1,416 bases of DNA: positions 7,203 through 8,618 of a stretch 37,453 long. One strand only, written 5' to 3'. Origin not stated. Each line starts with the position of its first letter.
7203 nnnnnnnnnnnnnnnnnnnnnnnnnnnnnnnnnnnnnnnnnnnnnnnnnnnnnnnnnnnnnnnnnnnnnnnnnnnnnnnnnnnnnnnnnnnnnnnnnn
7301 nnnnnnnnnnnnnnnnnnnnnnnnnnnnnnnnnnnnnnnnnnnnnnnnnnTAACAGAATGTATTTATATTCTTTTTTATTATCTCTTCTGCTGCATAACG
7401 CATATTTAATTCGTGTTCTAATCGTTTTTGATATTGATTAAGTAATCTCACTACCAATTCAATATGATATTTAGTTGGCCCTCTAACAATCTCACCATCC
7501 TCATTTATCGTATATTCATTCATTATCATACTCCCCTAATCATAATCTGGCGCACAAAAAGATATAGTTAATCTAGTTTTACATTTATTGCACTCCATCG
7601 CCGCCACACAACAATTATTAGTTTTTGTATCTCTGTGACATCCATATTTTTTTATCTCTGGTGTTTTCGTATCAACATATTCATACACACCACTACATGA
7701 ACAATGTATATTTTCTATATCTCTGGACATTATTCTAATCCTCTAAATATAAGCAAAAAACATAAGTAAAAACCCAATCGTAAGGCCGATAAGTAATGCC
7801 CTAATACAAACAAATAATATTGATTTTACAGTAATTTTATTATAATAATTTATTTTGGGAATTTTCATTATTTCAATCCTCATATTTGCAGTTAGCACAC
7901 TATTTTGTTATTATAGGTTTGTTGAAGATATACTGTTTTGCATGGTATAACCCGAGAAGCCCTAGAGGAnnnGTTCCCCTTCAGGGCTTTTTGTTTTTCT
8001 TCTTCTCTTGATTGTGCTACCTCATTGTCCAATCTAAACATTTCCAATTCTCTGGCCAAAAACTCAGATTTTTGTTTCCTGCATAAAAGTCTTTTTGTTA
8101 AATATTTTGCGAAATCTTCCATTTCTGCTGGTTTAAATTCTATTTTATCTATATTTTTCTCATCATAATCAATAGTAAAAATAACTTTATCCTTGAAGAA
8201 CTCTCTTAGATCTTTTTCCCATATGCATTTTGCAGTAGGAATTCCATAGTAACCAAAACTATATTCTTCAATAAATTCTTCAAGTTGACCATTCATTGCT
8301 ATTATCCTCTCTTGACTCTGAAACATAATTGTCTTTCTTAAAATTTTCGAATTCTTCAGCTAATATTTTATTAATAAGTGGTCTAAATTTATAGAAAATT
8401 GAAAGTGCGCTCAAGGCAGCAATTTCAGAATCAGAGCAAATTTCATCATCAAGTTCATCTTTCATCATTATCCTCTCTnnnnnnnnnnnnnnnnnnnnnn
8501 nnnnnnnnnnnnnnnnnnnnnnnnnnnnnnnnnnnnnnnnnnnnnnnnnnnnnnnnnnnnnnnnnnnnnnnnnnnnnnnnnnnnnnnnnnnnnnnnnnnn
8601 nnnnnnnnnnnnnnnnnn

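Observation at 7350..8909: Seven-gene antisense cassette of tiny ORFs inserted between portal and scaffold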

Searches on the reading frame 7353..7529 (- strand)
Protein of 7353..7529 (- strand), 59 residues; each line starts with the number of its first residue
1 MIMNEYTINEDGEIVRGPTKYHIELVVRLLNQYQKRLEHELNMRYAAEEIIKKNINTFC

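Call 9: search_protein_families(library=pfam, max_evalue=1, proteins=[window:7353-7529:-])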
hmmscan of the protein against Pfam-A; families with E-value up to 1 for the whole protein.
window:7353-7529:- (59 aa): 1 family
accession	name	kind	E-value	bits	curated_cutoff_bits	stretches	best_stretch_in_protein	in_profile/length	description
PF16566.10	CREPT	-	0.049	14.1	29.3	1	25-55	55-85/147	Cell-cycle alteration and expression-elevated protein in tumour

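Call 10: search_protein_families(library=phrogs, max_evalue=1, proteins=[window:7353-7529:-])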
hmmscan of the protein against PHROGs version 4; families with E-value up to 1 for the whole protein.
window:7353-7529:- (59 aa): 2 families
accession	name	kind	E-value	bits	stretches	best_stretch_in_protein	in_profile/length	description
phrog_20807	-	unknown function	0.16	12.5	1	3-59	49-105/222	-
phrog_37867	-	unknown function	0.42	11.5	1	8-16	14-22/42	-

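Call 20: search_protein_families(library=padloc, max_evalue=1, proteins=[window:7353-7529:-])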
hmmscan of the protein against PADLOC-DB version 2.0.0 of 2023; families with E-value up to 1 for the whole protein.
window:7353-7529:- (59 aa): 0 families

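Call 21: search_protein_families(library=ncbifam, max_evalue=1, proteins=[window:7353-7529:-])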
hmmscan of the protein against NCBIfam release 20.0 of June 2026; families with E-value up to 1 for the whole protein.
window:7353-7529:- (59 aa): 0 families

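Call 26: search_protein_families(library=pfam, max_evalue=0.5, proteins=[L010:2741-3052:-, L010:3164-3472:-, L010:3555-3764:-])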
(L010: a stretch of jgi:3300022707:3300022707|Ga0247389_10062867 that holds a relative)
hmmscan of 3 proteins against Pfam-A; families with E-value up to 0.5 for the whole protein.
L010:2741-3052:- (104 aa): 2 families
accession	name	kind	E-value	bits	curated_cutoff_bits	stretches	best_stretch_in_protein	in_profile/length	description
PF05641.18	Agenet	-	0.03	15.2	27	1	46-72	11-41/61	Agenet domain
PF18359.7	Tudor_5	-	0.11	12.8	31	1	62-76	34-48/53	Histone methyltransferase Tudor domain 1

L010:3164-3472:- (103 aa): 0 families

L010:3555-3764:- (70 aa): 1 family
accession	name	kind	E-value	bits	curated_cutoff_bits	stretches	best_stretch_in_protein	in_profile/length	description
PF13308.11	YARHG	-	0.16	12.4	27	1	7-33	33-59/85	YARHG domain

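Call 105: search_solved_structures(query=window:7353-7529:-, max_evalue=1)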
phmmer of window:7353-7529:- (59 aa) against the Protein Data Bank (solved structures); distinct sequences matched with E-value up to 1: 1.
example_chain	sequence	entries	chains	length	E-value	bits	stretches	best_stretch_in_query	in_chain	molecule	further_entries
9scu_CR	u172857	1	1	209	0.49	14.2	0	8-39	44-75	Large ribosomal subunit protein eL19z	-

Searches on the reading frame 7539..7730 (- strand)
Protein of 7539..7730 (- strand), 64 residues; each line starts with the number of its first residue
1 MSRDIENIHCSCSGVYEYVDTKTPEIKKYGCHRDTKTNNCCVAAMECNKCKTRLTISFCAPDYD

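Call 9: search_protein_families(library=pfam, max_evalue=1, proteins=[window:7539-7730:-])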
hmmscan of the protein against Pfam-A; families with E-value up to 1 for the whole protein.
window:7539-7730:- (64 aa): 0 families

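Call 10: search_protein_families(library=phrogs, max_evalue=1, proteins=[window:7539-7730:-])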
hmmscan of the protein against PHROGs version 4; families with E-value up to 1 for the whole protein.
window:7539-7730:- (64 aa): 0 families

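Call 20: search_protein_families(library=padloc, max_evalue=1, proteins=[window:7539-7730:-])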
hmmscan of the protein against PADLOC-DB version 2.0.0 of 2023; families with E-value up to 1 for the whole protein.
window:7539-7730:- (64 aa): 0 families

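Call 21: search_protein_families(library=ncbifam, max_evalue=1, proteins=[window:7539-7730:-])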
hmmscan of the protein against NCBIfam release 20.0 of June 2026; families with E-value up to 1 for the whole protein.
window:7539-7730:- (64 aa): 0 families

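Call 26: search_protein_families(library=pfam, max_evalue=0.5, proteins=[L010:2741-3052:-, L010:3164-3472:-, L010:3555-3764:-])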
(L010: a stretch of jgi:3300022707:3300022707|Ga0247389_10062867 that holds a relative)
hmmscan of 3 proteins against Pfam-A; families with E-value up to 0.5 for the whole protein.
L010:2741-3052:- (104 aa): 2 families
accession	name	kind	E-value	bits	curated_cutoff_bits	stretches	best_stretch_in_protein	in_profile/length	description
PF05641.18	Agenet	-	0.03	15.2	27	1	46-72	11-41/61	Agenet domain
PF18359.7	Tudor_5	-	0.11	12.8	31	1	62-76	34-48/53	Histone methyltransferase Tudor domain 1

L010:3164-3472:- (103 aa): 0 families

L010:3555-3764:- (70 aa): 1 family
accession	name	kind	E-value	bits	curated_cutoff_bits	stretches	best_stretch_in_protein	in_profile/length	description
PF13308.11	YARHG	-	0.16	12.4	27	1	7-33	33-59/85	YARHG domain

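Call 103: search_solved_structures(query=window:7539-7730:-, max_evalue=1)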
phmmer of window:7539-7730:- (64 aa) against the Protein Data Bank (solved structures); distinct sequences matched with E-value up to 1: 9.
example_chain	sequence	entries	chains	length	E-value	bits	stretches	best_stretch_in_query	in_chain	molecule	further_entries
4u3m_Q2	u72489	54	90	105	0.14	15.8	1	31-57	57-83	60S ribosomal protein L42-A | 60S ribosomal protein L42 | 60S ribosomal protein L42-B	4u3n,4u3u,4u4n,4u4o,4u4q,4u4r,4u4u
1czj_A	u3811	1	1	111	0.21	15.3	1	12-51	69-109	CYTOCHROME C3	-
4v7h_BZ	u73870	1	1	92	0.23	15.2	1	31-57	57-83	60S ribosomal protein L42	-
3j0l_F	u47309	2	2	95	0.24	15.1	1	31-57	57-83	Ribosomal protein L36a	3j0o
6woo_o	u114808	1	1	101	0.28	14.9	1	31-57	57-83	eL42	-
6t4q_Lo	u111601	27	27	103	0.31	14.8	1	31-57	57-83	60S ribosomal protein L42-A | Large ribosomal subunit protein eL42A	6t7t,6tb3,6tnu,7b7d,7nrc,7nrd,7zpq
3j6x_82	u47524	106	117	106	0.33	14.7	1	31-57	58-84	60S ribosomal protein L42 | 60S ribosomal protein rpL42 (L44e) | 60S ribosomal protein L42-A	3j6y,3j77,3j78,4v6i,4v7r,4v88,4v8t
8xku_R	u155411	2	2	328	0.43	14.3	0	27-63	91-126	Embryo defective 2737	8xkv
1aqe_A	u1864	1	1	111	0.94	13.3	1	19-51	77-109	CYTOCHROME C3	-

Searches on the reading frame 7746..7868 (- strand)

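Call 9: search_protein_families(library=pfam, max_evalue=1, proteins=[window:7746-7868:-])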
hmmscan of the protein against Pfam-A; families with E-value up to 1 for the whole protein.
window:7746-7868:- (41 aa): 1 family
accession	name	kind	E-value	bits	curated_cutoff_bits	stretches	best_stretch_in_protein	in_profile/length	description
PF06305.16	LapA_dom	-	0.074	13.4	28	1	16-41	18-43/64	Lipopolysaccharide assembly protein A domain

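Call 10: search_protein_families(library=phrogs, max_evalue=1, proteins=[window:7746-7868:-])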
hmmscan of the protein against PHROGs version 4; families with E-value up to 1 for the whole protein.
window:7746-7868:- (41 aa): 0 families

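Call 20: search_protein_families(library=padloc, max_evalue=1, proteins=[window:7746-7868:-])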
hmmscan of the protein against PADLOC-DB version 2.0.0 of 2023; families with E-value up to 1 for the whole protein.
window:7746-7868:- (41 aa): 0 families

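Call 21: search_protein_families(library=ncbifam, max_evalue=1, proteins=[window:7746-7868:-])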
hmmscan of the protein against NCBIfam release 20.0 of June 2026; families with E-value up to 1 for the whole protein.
window:7746-7868:- (41 aa): 1 family
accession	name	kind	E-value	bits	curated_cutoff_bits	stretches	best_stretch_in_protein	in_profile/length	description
NF045513.1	HepA_fam_ABC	equivalog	0.0087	14.5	725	1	6-38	29-61/610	heterocyst formation ABC transporter subunit HepA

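Call 26: search_protein_families(library=pfam, max_evalue=0.5, proteins=[L010:2741-3052:-, L010:3164-3472:-, L010:3555-3764:-])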
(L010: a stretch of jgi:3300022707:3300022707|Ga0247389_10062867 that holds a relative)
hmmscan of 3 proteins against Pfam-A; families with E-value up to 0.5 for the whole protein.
L010:2741-3052:- (104 aa): 2 families
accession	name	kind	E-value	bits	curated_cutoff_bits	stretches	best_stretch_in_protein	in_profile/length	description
PF05641.18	Agenet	-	0.03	15.2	27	1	46-72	11-41/61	Agenet domain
PF18359.7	Tudor_5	-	0.11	12.8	31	1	62-76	34-48/53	Histone methyltransferase Tudor domain 1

L010:3164-3472:- (103 aa): 0 families

L010:3555-3764:- (70 aa): 1 family
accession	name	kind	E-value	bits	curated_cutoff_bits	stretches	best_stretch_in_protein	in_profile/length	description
PF13308.11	YARHG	-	0.16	12.4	27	1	7-33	33-59/85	YARHG domain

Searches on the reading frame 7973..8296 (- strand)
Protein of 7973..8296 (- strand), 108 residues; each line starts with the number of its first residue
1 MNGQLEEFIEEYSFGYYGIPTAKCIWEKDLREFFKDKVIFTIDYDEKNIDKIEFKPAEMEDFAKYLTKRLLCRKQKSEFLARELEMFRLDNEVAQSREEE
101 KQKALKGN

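Call 9: search_protein_families(library=pfam, max_evalue=1, proteins=[window:7973-8296:-])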
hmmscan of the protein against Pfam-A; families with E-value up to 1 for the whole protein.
window:7973-8296:- (108 aa): 0 families

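Call 10: search_protein_families(library=phrogs, max_evalue=1, proteins=[window:7973-8296:-])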
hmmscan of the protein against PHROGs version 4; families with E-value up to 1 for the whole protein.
window:7973-8296:- (108 aa): 1 family
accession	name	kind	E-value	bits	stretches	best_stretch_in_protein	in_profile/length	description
phrog_11216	-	unknown function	0.057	14.4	1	55-88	2-35/65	-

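Call 20: search_protein_families(library=padloc, max_evalue=1, proteins=[window:7973-8296:-])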
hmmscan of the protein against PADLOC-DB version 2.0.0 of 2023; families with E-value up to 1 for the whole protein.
window:7973-8296:- (108 aa): 0 families

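Call 21: search_protein_families(library=ncbifam, max_evalue=1, proteins=[window:7973-8296:-])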
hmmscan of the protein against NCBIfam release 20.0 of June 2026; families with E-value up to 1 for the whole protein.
window:7973-8296:- (108 aa): 0 families

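Call 26: search_protein_families(library=pfam, max_evalue=0.5, proteins=[L010:2741-3052:-, L010:3164-3472:-, L010:3555-3764:-])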
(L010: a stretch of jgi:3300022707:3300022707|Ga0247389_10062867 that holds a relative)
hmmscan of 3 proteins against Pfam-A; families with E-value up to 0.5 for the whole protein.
L010:2741-3052:- (104 aa): 2 families
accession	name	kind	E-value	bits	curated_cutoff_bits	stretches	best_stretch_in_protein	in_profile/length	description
PF05641.18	Agenet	-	0.03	15.2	27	1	46-72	11-41/61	Agenet domain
PF18359.7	Tudor_5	-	0.11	12.8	31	1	62-76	34-48/53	Histone methyltransferase Tudor domain 1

L010:3164-3472:- (103 aa): 0 families

L010:3555-3764:- (70 aa): 1 family
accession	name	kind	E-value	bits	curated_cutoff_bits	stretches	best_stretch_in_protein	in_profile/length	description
PF13308.11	YARHG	-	0.16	12.4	27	1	7-33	33-59/85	YARHG domain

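Call 29: find_homologous_proteins(query=window:7973-8296:-, max_evalue=0.01)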
Query window:7973-8296:- (108 aa): 1 proteins with E <= 0.01 among 2 candidates.
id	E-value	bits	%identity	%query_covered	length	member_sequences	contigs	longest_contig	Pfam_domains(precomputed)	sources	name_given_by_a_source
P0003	3.3e-64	231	100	100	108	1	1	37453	-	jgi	-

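Call 102: search_solved_structures(query=window:7973-8296:-, max_evalue=1)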
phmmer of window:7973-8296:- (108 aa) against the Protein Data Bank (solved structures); distinct sequences matched with E-value up to 1: 1.
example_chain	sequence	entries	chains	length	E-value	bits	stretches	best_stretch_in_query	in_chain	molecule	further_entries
5x1x_A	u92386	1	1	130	0.085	16.4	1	10-67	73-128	Mutator mutT protein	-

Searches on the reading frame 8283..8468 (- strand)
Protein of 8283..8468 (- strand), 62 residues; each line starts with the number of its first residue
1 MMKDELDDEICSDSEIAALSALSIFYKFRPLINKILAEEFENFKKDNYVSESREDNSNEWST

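Call 9: search_protein_families(library=pfam, max_evalue=1, proteins=[window:8283-8468:-])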
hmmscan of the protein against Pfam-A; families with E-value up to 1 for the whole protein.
window:8283-8468:- (62 aa): 0 families

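Call 10: search_protein_families(library=phrogs, max_evalue=1, proteins=[window:8283-8468:-])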
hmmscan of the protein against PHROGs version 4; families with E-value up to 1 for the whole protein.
window:8283-8468:- (62 aa): 0 families

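Call 20: search_protein_families(library=padloc, max_evalue=1, proteins=[window:8283-8468:-])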
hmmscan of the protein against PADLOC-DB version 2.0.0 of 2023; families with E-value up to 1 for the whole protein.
window:8283-8468:- (62 aa): 0 families

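Call 21: search_protein_families(library=ncbifam, max_evalue=1, proteins=[window:8283-8468:-])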
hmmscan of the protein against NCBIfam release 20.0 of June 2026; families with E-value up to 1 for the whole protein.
window:8283-8468:- (62 aa): 0 families

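Call 26: search_protein_families(library=pfam, max_evalue=0.5, proteins=[L010:2741-3052:-, L010:3164-3472:-, L010:3555-3764:-])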
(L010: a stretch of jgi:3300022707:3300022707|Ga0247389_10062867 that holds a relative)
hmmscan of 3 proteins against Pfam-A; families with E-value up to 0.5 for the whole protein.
L010:2741-3052:- (104 aa): 2 families
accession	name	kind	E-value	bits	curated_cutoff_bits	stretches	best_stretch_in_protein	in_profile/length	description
PF05641.18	Agenet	-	0.03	15.2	27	1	46-72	11-41/61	Agenet domain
PF18359.7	Tudor_5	-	0.11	12.8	31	1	62-76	34-48/53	Histone methyltransferase Tudor domain 1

L010:3164-3472:- (103 aa): 0 families

L010:3555-3764:- (70 aa): 1 family
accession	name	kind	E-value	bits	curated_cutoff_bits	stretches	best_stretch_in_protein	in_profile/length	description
PF13308.11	YARHG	-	0.16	12.4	27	1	7-33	33-59/85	YARHG domain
